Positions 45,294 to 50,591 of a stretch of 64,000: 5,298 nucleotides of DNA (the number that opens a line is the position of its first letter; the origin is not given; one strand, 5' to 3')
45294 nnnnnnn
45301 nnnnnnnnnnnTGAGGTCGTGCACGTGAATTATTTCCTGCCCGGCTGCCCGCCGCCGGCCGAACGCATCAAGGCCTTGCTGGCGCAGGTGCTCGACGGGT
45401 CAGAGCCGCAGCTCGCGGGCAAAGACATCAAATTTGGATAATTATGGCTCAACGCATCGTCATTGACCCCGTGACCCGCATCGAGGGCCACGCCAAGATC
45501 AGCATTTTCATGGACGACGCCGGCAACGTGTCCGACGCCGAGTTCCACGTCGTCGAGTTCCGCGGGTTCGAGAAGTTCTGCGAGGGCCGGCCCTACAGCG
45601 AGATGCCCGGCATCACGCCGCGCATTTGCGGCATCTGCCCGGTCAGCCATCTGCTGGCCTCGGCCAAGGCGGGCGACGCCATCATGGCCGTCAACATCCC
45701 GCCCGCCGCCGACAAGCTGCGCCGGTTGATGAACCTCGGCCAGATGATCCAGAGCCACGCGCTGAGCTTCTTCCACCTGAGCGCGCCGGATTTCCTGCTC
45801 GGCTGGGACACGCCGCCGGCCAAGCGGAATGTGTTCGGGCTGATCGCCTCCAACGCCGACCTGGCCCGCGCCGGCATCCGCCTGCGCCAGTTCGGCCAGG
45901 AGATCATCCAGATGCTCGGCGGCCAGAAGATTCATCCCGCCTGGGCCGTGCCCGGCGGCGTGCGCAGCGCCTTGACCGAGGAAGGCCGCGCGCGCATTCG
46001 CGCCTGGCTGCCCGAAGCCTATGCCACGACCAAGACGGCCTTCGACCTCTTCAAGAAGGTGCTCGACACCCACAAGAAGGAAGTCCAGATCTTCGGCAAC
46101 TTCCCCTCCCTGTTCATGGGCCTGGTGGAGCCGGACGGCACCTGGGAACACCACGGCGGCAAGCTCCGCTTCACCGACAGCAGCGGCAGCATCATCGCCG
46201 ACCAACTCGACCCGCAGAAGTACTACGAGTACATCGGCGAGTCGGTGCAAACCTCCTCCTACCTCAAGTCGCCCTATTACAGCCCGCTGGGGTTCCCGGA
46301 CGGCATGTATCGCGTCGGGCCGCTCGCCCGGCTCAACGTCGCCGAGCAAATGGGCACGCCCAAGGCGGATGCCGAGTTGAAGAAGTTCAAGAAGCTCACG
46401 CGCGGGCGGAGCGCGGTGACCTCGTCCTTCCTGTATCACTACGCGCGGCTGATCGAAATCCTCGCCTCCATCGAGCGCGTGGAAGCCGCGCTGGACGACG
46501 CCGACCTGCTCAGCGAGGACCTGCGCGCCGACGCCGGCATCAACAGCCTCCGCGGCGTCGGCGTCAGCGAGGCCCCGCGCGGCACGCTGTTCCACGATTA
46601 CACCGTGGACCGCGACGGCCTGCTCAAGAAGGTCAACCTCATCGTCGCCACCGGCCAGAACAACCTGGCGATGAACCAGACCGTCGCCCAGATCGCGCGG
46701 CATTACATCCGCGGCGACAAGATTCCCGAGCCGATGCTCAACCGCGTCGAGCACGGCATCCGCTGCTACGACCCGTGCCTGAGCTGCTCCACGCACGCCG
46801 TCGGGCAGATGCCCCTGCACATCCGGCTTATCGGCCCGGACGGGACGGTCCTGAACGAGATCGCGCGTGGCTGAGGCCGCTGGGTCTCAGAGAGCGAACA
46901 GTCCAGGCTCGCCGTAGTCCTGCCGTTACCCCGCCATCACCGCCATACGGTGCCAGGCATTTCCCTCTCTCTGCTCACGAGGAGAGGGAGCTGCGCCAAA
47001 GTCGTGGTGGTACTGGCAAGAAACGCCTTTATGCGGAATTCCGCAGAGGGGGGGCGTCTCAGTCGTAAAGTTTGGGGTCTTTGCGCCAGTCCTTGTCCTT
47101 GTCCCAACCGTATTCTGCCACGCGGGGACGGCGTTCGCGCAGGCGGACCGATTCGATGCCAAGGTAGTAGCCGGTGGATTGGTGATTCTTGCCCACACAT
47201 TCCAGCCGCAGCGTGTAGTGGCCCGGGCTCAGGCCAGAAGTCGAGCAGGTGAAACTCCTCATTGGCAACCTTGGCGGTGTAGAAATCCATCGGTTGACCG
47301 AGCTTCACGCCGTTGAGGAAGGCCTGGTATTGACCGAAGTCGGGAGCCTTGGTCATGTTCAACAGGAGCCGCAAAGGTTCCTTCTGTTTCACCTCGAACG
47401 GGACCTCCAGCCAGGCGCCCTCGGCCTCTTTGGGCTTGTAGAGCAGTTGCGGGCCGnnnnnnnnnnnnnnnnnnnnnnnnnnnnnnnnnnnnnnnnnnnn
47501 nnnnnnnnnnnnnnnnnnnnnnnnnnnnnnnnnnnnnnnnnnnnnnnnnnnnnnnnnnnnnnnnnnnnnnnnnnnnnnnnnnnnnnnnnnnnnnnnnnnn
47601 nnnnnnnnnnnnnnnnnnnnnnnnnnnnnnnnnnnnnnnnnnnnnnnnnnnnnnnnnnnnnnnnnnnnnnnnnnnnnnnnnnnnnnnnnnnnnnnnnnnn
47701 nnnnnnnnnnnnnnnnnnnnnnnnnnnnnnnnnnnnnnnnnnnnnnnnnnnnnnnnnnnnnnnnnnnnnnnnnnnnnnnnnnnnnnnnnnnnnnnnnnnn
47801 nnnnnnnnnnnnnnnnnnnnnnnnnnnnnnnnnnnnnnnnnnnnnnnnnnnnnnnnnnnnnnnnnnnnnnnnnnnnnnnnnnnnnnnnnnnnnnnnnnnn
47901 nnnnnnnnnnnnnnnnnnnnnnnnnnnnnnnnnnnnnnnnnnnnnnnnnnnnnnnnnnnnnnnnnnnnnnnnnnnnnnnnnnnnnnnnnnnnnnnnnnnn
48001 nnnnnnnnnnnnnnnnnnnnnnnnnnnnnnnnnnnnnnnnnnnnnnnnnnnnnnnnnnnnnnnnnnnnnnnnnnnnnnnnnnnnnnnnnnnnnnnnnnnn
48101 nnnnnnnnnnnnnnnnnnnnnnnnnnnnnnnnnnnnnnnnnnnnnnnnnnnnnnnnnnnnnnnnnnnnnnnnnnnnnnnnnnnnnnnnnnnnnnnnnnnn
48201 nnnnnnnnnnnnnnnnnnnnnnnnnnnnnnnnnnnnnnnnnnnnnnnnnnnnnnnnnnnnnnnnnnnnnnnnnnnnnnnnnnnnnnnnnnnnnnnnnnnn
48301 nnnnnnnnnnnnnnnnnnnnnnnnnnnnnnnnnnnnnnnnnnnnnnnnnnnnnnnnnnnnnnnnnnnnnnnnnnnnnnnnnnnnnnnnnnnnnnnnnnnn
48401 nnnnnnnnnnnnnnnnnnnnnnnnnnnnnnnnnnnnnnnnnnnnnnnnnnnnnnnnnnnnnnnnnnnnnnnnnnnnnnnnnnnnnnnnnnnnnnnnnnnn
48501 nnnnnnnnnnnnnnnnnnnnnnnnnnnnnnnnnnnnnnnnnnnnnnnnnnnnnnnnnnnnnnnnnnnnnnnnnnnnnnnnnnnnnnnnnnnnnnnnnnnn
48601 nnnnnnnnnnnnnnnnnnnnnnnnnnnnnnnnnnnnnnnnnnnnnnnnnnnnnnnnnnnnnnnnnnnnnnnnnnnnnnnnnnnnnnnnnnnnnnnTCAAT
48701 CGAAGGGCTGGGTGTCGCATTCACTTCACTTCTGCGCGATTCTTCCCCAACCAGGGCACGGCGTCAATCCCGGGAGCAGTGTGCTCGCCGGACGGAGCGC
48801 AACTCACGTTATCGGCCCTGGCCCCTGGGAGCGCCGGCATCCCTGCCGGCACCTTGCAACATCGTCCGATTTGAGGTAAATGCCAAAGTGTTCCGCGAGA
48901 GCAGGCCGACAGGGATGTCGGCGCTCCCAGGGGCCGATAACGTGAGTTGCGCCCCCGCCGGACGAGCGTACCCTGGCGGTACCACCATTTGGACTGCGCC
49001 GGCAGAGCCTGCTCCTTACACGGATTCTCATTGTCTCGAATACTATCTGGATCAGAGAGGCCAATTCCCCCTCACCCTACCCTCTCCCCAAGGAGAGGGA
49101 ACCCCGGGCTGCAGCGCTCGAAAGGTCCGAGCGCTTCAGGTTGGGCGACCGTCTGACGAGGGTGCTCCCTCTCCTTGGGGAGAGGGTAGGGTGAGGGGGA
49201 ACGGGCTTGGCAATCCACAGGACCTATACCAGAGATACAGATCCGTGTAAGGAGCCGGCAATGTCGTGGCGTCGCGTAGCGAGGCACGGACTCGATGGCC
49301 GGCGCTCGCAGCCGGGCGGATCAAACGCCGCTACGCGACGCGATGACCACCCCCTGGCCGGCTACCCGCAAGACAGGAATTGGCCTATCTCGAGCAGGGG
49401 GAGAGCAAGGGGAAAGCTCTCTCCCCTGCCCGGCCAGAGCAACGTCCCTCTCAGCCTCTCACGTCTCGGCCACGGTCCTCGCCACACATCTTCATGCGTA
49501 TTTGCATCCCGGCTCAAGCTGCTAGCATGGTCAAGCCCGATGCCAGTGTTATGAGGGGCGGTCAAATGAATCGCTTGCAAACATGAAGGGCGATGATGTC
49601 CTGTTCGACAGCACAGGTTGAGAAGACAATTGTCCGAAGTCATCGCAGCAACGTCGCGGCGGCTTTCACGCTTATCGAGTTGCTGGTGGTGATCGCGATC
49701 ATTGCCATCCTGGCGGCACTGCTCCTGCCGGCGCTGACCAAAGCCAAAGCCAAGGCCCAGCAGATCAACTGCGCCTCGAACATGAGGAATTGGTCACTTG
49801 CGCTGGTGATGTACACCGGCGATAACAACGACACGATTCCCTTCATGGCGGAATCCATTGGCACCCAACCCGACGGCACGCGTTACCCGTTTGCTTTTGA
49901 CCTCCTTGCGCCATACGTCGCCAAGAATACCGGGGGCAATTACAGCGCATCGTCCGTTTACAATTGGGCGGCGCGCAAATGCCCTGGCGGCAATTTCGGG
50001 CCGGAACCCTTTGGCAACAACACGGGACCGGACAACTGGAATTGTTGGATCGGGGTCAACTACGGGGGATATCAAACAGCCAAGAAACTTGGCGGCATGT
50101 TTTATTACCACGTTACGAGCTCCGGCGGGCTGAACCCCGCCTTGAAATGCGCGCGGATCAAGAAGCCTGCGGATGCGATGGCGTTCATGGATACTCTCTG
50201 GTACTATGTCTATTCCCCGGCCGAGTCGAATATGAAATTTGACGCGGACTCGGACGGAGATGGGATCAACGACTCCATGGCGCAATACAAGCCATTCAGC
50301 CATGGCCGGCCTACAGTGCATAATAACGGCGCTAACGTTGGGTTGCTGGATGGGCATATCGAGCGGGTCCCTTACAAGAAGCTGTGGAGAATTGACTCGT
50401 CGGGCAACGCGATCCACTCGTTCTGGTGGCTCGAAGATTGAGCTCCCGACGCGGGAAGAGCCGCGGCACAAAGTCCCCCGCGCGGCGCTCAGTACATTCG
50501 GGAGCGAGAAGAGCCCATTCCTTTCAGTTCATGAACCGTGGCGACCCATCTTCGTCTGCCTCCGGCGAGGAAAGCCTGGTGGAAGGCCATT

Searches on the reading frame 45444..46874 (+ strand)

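Call 29: search_protein_families(library=pfam, proteins=[window:45444-46874:+], max_evalue=0.001)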
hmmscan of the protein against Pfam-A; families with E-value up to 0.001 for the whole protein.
window:45444-46874:+ (476 aa): 1 family
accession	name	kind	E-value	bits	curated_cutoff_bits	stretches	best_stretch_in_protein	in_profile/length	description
PF00374.24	NiFeSe_Hases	-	1.6e-32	113.6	25.8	2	40-118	1-79/508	Nickel-dependent hydrogenase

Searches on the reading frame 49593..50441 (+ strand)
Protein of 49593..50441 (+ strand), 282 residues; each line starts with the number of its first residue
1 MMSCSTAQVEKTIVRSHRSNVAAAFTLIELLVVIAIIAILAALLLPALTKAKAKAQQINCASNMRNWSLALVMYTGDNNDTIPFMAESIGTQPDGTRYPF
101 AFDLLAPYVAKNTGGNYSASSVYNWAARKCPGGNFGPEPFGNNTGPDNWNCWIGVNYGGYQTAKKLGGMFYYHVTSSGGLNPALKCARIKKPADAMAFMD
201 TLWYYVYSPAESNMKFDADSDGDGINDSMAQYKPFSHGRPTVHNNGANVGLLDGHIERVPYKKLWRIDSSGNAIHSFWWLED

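Call 13: search_protein_families(library=pfam, proteins=[window:49593-50441:+], max_evalue=1)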
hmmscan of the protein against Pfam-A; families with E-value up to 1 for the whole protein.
window:49593-50441:+ (282 aa): 2 families
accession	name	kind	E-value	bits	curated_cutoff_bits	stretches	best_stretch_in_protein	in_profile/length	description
PF07963.17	N_methyl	-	4.7e-06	26.4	21.2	1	22-45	4-27/27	Prokaryotic N-terminal methylation motif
PF07596.16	SBP_bac_10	-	0.54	10.7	23.3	0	50-86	2-37/268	Protein of unknown function (DUF1559)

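Call 24: find_encoding_contigs(protein=window:49593-50441:+, flank=6000, max_places=10)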
Protein window:49593-50441:+ (282 aa): no gene with exactly this product is on record in the collection.

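Call 72: find_homologous_proteins(query=window:49593-50438:+, max_evalue=1e-40)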
Query window:49593-50438:+ (282 aa): 776 proteins with E <= 1e-40 among 8000 candidates; the best 120 are listed.
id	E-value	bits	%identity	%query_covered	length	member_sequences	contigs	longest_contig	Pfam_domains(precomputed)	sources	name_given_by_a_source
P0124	1.4e-183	627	97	97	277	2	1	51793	PF07963.18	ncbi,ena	-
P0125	3.8e-151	521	78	98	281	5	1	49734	PF07963.18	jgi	-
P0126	1.0e-150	519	83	92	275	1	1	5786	PF07963.18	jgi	jgi:prepilin-type N-terminal cleavage/methylation domain-containing protein/prepilin-type processing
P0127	5.6e-150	517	82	93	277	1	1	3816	PF07963.18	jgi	jgi:prepilin-type N-terminal cleavage/methylation domain-containing protein/prepilin-type processing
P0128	8.5e-149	513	80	94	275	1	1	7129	PF07963.18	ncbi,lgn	-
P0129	1.1e-145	503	81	94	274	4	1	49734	PF07963.18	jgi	-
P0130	1.1e-139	483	75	97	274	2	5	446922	PF07963.18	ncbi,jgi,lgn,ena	-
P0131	7.7e-138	477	77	95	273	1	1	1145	PF07963.18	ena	-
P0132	3.2e-137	475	78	92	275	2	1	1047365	PF07963.18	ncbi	-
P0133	1.1e-134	467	71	95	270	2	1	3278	PF07963.18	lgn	-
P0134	2.1e-134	466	74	94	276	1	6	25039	PF07963.18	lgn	-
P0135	7.1e-134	464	77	93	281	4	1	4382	PF07963.18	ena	-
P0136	1.3e-133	463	74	97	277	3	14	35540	PF07963.18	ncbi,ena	-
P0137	1.7e-133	463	76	93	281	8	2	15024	PF07963.18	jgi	jgi:prepilin-type N-terminal cleavage/methylation domain-containing protein/prepilin-type processing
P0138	3.6e-131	455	72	97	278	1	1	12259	PF07963.18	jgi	jgi:prepilin-type N-terminal cleavage/methylation domain-containing protein/prepilin-type processing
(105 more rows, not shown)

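Call 73: find_encoding_contigs(protein=P0124, flank=10000, max_places=4)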
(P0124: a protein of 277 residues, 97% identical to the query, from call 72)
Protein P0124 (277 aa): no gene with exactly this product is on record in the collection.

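Call 74: list_cluster_members(proteins=[P0124, P0003, P0130, P0132])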
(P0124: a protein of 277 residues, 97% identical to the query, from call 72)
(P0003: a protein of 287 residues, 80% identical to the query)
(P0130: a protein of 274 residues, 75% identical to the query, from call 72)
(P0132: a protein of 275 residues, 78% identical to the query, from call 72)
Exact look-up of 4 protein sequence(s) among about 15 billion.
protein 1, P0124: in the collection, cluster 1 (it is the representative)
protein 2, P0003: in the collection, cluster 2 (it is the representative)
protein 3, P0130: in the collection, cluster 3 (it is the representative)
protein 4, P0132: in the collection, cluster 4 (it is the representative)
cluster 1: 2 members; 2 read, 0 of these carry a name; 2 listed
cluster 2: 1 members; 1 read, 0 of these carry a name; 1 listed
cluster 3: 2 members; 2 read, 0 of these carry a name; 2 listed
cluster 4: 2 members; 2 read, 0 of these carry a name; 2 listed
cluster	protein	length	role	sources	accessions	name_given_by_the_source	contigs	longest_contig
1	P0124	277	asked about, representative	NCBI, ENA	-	-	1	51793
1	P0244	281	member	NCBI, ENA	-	-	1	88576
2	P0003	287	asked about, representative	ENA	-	-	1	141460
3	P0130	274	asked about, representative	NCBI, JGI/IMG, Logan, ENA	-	-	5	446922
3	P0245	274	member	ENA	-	-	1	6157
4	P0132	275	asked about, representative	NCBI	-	-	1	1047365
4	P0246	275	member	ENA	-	-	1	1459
